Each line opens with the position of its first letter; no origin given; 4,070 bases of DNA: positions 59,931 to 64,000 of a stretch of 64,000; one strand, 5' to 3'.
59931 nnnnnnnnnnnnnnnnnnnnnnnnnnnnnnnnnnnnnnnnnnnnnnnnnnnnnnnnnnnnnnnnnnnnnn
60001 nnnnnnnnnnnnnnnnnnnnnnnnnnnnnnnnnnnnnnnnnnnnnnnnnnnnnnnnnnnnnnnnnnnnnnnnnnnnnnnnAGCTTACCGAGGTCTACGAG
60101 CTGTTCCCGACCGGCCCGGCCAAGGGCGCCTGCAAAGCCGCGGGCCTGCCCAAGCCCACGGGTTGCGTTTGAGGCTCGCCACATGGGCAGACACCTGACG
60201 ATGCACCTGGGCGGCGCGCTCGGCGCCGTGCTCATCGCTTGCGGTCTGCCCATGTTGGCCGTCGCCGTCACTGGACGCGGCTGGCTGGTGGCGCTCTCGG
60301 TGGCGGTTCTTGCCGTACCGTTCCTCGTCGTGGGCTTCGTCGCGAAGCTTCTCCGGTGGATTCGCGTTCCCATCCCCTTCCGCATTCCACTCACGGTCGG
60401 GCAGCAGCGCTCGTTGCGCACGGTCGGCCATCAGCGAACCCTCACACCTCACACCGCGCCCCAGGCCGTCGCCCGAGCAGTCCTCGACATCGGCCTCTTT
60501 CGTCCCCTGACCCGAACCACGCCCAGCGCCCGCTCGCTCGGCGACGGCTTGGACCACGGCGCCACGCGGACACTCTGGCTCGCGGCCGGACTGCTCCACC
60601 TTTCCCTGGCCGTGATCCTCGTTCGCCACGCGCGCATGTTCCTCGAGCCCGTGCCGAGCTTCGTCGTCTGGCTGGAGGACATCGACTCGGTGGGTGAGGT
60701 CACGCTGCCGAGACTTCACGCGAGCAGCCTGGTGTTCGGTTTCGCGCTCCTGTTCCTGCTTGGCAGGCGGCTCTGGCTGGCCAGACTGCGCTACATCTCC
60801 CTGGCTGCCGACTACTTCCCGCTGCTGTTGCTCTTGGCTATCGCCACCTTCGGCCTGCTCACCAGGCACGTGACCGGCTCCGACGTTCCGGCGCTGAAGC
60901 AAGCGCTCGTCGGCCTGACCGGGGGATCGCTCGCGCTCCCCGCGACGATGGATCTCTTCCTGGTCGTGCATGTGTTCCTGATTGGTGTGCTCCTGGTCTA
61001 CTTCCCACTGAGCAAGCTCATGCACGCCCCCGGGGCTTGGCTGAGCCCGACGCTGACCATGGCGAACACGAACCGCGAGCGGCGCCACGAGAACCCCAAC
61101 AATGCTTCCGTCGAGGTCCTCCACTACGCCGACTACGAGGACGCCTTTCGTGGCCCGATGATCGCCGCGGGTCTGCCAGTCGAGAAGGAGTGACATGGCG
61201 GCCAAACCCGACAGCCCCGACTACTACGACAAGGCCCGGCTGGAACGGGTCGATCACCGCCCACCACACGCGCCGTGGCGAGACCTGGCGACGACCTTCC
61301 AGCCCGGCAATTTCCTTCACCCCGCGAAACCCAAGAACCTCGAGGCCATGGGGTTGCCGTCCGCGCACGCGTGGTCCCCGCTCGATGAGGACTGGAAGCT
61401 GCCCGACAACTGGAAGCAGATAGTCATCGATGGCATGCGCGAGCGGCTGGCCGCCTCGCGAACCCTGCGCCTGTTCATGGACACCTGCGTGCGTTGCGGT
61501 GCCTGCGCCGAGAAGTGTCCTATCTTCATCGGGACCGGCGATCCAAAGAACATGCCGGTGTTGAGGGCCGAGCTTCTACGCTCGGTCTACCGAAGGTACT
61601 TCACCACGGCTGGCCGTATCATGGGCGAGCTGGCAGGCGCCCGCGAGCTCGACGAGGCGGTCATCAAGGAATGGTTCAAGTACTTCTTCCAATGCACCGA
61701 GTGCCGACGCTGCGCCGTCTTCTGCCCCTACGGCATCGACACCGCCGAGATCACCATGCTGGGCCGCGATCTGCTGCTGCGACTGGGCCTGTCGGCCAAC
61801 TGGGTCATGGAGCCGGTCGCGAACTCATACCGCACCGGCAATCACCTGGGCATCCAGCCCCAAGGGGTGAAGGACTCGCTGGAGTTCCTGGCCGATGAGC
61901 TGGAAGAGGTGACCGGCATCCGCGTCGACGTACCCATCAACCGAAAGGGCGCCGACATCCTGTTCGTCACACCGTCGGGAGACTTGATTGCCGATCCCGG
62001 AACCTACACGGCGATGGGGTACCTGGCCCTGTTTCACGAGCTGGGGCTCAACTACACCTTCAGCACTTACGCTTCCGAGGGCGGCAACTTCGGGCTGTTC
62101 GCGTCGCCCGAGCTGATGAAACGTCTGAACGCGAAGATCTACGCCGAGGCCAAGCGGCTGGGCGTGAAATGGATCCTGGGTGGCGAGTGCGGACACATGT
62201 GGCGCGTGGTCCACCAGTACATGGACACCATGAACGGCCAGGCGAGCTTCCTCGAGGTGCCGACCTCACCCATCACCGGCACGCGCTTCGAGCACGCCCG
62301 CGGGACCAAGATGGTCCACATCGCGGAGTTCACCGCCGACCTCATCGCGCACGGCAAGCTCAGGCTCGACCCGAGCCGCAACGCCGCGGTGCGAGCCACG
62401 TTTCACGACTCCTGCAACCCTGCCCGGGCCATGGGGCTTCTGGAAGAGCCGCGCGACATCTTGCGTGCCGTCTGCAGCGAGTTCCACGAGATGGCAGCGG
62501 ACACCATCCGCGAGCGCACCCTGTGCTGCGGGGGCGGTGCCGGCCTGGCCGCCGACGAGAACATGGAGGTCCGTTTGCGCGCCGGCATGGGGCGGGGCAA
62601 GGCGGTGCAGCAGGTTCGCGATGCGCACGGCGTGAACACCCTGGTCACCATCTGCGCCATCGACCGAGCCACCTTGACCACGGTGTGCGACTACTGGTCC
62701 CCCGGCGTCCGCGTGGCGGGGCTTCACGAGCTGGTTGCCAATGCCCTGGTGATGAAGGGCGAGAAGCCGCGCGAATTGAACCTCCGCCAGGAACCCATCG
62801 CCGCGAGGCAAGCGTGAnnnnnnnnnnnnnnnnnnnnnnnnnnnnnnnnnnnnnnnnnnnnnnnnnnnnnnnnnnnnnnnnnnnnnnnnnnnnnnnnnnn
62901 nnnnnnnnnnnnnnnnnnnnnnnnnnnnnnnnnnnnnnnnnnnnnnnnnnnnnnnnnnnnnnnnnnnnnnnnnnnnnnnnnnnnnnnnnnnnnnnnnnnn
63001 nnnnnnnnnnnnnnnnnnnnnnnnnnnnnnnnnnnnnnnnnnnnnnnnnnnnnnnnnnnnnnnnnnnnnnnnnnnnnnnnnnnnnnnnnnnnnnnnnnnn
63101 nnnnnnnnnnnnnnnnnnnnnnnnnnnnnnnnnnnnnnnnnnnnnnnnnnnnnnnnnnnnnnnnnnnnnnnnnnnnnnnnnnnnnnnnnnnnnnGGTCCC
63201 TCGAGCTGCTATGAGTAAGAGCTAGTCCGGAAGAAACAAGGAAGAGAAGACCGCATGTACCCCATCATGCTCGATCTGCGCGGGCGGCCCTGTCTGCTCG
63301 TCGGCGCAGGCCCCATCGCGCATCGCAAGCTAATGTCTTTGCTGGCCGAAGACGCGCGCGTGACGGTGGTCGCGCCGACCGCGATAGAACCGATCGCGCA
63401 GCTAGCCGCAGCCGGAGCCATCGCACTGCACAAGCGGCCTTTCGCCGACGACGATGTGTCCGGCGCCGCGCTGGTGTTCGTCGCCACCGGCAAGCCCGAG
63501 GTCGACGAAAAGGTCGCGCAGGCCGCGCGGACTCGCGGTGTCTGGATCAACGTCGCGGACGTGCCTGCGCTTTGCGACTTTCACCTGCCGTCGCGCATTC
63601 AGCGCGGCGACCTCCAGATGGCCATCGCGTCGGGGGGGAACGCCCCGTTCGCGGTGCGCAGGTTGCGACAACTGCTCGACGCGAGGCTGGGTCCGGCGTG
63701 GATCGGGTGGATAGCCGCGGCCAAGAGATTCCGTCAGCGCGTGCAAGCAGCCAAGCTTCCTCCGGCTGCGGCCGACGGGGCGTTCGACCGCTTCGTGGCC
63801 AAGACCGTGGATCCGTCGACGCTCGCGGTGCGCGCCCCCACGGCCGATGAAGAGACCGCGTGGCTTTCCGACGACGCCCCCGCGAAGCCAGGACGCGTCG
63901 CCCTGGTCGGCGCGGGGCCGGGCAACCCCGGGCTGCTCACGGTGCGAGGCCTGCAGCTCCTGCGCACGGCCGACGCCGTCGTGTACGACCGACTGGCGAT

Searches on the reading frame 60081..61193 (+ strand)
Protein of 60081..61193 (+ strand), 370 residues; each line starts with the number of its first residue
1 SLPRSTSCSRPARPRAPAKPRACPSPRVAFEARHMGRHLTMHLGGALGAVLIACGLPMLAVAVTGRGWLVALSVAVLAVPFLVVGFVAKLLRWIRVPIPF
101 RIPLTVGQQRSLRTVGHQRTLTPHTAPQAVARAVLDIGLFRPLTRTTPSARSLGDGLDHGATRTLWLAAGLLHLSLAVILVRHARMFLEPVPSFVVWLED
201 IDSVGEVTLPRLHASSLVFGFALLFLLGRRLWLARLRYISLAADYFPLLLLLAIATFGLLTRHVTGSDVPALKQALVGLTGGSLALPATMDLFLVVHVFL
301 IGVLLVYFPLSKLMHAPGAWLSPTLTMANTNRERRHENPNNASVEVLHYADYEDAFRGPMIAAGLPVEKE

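Call 9: search_protein_families(library=ncbifam, proteins=[window:60081-61193:+], max_evalue=0.001)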
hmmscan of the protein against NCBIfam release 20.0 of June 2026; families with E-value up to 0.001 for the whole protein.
window:60081-61193:+ (370 aa): 3 families
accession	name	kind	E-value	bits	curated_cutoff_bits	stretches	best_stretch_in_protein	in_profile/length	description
NF038037.1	cytob_DsrM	equivalog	3.3e-92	309.1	300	1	54-369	5-320/320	sulfate reduction electron transfer complex DsrMKJOP subunit DsrM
TIGR00351.1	narI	equivalog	7.5e-05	22.7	105.55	1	163-316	46-206/225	respiratory nitrate reductase subunit gamma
NF045723.1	memb_anch_TmcC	equivalog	0.00037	20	240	0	193-265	92-166/218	TmcC family electron transfer complex membrane anchor subunit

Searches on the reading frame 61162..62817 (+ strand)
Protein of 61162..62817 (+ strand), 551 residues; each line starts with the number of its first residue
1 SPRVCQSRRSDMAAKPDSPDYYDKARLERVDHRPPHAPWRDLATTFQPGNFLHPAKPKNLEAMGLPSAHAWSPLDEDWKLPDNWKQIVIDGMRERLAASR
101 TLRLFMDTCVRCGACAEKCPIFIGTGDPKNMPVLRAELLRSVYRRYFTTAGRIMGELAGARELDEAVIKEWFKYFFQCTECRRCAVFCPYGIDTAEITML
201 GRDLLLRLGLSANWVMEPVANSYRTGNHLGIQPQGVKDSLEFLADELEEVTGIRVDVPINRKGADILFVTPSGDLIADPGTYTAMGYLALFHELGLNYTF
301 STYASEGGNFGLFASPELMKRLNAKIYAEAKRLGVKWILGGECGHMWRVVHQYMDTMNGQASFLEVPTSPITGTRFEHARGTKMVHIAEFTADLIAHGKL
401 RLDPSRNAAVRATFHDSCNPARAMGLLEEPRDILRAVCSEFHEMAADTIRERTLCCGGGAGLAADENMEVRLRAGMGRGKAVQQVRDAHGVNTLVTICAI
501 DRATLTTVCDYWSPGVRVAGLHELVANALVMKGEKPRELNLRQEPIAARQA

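Call 9: search_protein_families(library=ncbifam, proteins=[window:61162-62817:+], max_evalue=0.001)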
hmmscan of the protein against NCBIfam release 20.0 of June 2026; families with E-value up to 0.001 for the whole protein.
window:61162-62817:+ (551 aa): 12 families
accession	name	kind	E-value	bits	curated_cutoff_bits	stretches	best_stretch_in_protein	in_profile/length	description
NF045796.1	DsrK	equivalog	1.1e-204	680.2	400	1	73-544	16-446/453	sulfate reduction electron transfer complex DsrMKJOP subunit DsrK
NF045724.1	ferredox_TmcB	equivalog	4.4e-48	163.9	735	1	98-526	32-425/430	electron transfer complex ferredoxin TmcB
NF045711.1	sulf_resp_HmcF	equivalog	9.2e-42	143.4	750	1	101-528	54-448/457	sulfate respiration complex iron-sulfur protein HmcF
NF045670.1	quin_L_LdhH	equivalog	9.3e-14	50.6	800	2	382-459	574-644/706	L-lactate dehydrogenase (quinone) large subunit LdhH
NF004898.0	PRK06259.1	equivalog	2.2e-12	46.4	385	1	401-501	368-459/488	fumarate reductase (CoM/CoB) subunit TfrB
NF008369.0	PRK11168.1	equivalog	3.4e-06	26.2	278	0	177-202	59-84/401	anaerobic glycerol-3-phosphate dehydrogenase subunit C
TIGR00273.1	TIGR00273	equivalog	2e-05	23.7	444.8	1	81-202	269-369/432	LutB/LldF family L-lactate oxidation iron-sulfur protein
NF058577.1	FdxA_fam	equivalog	5.2e-05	23.4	65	1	107-121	7-21/52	4Fe-4S ferredoxin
NF045663.1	diclust_near_Sec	equivalog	7.9e-05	20.9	530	0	405-470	529-591/759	pyridine nucleotide-disulfide oxidoreductase/dicluster-binding protein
NF038196.1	ferrodoxin_EFR1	subfamily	0.00027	21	75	0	97-121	175-198/242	EFR1 family ferrodoxin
NF008434.0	PRK11274.1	equivalog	0.00034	19.7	333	0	103-204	19-101/409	glycolate oxidase subunit GlcF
TIGR03290.1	CoB_CoM_SS_C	equivalog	0.00039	20.4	160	0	165-227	37-97/144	CoB--CoM heterodisulfide reductase subunit C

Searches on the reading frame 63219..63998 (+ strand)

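Call 9: search_protein_families(library=ncbifam, proteins=[window:63219-63998:+], max_evalue=0.001)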
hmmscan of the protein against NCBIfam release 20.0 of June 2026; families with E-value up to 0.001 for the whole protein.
window:63219-63998:+ (260 aa): 13 families
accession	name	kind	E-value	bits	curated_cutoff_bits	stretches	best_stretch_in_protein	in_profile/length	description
NF007922.1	PRK10637.1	equivalog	2.3e-59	201.5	400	1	14-259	2-251/450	siroheme synthase CysG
TIGR01470.1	cysG_Nterm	subfamily_domain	1.4e-36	126.1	62.3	1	14-185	1-171/205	siroheme synthase, N-terminal domain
NF005222.0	PRK06718.1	equivalog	1.5e-25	90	204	1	13-181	2-169/203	NAD(P)-binding protein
NF005223.0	PRK06719.1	equivalog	4.7e-21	75.1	223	1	12-157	3-144/157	precorrin-2 dehydrogenase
TIGR01469.1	cobA_cysG_Cterm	equivalog_domain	9.4e-12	45.2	185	1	225-259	1-35/238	uroporphyrinogen-III C-methyltransferase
NF004790.0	PRK06136.1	subfamily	4.7e-11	42.8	198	1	224-259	3-38/250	uroporphyrinogen-III C-methyltransferase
TIGR01465.1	cobM_cbiF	equivalog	3.8e-07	29.7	259.65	1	227-256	1-30/247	precorrin-4 C(11)-methyltransferase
NF005524.0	PRK07168.1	equivalog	1.3e-05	24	603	1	225-259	3-37/474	uroporphyrin-III C-methyltransferase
NF012017.0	PRK15473.1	equivalog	4.5e-05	22.9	408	1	225-256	8-39/257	cobalt-precorrin-4 methyltransferase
NF004457.0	PRK05787.1-5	equivalog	4.5e-05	22.8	302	1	197-255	11-58/252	cobalt-precorrin-7 (C(5))-methyltransferase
NF004045.0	PRK05562.1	equivalog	7.2e-05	22.3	181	1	26-143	29-146/225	NAD(P)-dependent oxidoreductase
NF004647.0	PRK05990.1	equivalog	0.0001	21.9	271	1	223-256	4-37/245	precorrin-2 C(20)-methyltransferase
TIGR01467.1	cobI_cbiL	equivalog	0.00024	20.6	163.25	1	226-256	2-32/230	precorrin-2 C(20)-methyltransferase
